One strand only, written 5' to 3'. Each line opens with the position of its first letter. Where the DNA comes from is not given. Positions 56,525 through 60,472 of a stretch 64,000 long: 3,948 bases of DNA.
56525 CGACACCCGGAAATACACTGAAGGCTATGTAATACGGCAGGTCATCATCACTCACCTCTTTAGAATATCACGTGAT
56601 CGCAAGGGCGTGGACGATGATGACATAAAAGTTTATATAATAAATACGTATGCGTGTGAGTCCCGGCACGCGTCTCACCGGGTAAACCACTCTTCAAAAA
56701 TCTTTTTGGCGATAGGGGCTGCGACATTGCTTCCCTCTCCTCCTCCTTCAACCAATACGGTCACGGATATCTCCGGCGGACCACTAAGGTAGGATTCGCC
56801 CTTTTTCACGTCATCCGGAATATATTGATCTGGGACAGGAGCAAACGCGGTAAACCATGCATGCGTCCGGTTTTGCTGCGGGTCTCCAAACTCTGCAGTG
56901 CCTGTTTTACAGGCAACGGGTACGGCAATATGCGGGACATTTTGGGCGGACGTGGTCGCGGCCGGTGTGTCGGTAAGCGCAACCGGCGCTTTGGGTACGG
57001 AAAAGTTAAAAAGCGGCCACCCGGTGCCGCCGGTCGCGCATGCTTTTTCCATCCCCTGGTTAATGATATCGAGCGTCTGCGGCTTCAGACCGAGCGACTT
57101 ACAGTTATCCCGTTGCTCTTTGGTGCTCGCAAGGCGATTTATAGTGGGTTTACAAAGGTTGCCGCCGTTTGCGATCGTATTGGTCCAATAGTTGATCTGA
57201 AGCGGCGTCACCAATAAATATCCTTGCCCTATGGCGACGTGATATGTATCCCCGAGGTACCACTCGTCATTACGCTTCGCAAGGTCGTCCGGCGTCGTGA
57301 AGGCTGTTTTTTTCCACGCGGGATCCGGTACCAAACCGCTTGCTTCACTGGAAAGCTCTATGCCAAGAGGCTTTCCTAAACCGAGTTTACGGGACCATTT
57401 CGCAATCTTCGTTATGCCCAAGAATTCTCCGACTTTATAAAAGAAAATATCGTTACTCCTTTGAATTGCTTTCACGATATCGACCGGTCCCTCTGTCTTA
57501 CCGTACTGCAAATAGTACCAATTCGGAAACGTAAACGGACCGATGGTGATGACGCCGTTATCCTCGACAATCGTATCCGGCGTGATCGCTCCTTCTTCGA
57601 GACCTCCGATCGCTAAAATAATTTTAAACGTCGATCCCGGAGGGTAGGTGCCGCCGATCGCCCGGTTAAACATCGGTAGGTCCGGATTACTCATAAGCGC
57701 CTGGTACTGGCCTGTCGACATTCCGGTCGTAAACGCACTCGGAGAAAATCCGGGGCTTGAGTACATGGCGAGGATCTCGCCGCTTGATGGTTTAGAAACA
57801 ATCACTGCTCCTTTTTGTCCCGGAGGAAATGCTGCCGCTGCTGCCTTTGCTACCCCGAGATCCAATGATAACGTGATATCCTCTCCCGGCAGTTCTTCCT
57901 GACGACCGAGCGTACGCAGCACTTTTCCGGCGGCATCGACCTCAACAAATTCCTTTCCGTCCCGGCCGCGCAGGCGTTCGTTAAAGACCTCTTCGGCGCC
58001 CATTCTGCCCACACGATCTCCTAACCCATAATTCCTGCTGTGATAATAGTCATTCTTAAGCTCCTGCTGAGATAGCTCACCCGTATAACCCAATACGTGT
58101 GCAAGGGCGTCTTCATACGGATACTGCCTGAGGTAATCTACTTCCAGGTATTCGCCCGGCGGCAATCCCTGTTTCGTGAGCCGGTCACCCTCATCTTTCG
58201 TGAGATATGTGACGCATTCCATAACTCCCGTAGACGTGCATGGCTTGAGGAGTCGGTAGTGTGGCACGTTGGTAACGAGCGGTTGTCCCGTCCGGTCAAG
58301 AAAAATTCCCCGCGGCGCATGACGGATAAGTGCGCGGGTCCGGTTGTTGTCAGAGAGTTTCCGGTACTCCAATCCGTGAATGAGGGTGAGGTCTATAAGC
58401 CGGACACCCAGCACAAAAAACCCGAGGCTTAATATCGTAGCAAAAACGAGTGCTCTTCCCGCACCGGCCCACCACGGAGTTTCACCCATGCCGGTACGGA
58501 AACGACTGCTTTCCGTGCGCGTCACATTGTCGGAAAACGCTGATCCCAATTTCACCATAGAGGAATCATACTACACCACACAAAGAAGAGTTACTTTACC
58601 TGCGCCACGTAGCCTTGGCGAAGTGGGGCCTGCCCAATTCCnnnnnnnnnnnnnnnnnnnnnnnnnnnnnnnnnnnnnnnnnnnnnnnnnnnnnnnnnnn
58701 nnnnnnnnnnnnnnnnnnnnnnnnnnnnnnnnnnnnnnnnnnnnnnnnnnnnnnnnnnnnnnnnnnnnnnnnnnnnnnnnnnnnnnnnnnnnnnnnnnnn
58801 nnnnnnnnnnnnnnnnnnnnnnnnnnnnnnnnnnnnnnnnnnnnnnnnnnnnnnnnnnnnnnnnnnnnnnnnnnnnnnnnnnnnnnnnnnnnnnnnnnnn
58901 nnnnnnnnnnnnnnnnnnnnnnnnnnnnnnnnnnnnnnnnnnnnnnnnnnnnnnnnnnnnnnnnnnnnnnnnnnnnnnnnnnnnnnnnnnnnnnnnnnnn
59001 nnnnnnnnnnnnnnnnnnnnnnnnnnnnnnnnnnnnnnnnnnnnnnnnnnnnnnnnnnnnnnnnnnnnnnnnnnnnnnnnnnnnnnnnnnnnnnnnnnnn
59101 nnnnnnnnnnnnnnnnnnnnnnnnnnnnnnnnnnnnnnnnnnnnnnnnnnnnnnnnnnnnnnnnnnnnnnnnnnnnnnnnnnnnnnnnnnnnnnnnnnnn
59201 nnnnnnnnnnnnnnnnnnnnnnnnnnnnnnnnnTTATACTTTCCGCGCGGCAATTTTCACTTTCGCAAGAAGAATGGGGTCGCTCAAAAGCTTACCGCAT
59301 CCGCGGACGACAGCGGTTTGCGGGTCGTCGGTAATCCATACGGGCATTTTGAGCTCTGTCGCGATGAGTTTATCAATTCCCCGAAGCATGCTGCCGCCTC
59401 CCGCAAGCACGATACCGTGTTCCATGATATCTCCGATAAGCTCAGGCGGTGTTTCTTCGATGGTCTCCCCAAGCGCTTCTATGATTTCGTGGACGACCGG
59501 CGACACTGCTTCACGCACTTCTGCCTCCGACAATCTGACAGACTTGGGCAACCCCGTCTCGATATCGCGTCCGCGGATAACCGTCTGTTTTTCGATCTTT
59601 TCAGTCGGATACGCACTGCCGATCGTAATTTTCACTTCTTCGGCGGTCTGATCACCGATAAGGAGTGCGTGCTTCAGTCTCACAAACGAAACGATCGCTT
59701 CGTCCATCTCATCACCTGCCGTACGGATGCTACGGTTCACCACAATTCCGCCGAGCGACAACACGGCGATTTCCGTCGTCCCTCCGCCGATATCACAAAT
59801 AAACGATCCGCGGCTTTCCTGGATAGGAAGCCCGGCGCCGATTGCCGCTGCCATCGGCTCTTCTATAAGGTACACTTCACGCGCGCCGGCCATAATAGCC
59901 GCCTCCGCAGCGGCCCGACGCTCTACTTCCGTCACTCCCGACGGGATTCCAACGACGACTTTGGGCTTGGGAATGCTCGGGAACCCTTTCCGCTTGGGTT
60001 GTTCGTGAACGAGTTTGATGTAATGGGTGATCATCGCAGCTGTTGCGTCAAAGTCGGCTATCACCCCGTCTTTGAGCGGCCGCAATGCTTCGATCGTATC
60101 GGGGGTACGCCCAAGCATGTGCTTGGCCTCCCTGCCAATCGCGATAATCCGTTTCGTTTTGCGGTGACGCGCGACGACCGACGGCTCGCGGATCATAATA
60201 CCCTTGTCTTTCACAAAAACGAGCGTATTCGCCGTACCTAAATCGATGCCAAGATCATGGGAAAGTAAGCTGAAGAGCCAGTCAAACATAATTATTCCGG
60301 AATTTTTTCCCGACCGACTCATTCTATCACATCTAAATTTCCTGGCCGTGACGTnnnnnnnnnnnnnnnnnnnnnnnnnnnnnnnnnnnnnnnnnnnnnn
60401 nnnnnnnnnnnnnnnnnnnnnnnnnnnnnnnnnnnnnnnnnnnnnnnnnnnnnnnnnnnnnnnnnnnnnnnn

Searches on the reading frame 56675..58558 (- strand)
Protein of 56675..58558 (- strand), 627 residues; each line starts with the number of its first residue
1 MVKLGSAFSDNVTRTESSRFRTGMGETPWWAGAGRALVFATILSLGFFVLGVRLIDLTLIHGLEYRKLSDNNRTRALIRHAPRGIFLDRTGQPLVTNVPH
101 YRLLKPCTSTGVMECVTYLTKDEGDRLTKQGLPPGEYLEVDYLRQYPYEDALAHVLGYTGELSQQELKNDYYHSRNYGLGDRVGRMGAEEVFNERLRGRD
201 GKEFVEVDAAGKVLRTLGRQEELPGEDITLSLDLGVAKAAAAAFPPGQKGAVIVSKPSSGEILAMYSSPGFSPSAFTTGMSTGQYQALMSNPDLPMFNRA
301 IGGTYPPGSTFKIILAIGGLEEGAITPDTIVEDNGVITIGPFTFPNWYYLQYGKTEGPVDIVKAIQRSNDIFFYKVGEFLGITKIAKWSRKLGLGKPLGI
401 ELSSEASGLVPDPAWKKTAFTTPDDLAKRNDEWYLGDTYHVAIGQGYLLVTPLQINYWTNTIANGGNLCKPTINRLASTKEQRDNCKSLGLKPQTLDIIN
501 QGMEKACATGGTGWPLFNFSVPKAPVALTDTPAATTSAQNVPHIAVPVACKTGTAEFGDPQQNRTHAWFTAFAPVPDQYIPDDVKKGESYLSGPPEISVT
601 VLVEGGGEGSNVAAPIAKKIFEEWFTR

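Call 77: search_protein_families(library=pfam, proteins=[window:56675-58558:-], max_evalue=0.0001)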
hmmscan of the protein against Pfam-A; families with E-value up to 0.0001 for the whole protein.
window:56675-58558:- (627 aa): 2 families
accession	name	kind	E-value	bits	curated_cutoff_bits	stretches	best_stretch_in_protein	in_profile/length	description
PF00905.27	Transpeptidase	-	1.6e-49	169.2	22.1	1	250-577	1-269/299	Penicillin binding protein transpeptidase domain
PF03717.20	PBP_dimer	-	1.3e-25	91.3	24.4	1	133-216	97-178/180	Penicillin-binding Protein dimerisation domain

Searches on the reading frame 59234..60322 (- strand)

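Call 77: search_protein_families(library=pfam, proteins=[window:59234-60322:-], max_evalue=0.0001)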
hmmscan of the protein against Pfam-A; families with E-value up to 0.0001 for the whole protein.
window:59234-60322:- (362 aa): 5 families
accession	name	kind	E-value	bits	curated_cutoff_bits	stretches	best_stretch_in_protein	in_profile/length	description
PF06723.19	MreB_Mbl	-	2.7e-134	447.6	27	1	22-348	2-321/327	MreB/Mbl protein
PF00012.26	HSP70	-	2.9e-13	49.4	20.6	1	121-342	135-368/599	Hsp70 protein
PF14450.12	FtsA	-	3.2e-13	50.6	31.8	1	176-333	3-112/127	Cell division protein FtsA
PF00022.25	Actin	-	4.6e-08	32.5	27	0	26-219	9-192/410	Actin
PF25216.1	Volactin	-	6.7e-07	29.5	35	1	49-342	48-317/321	Volactin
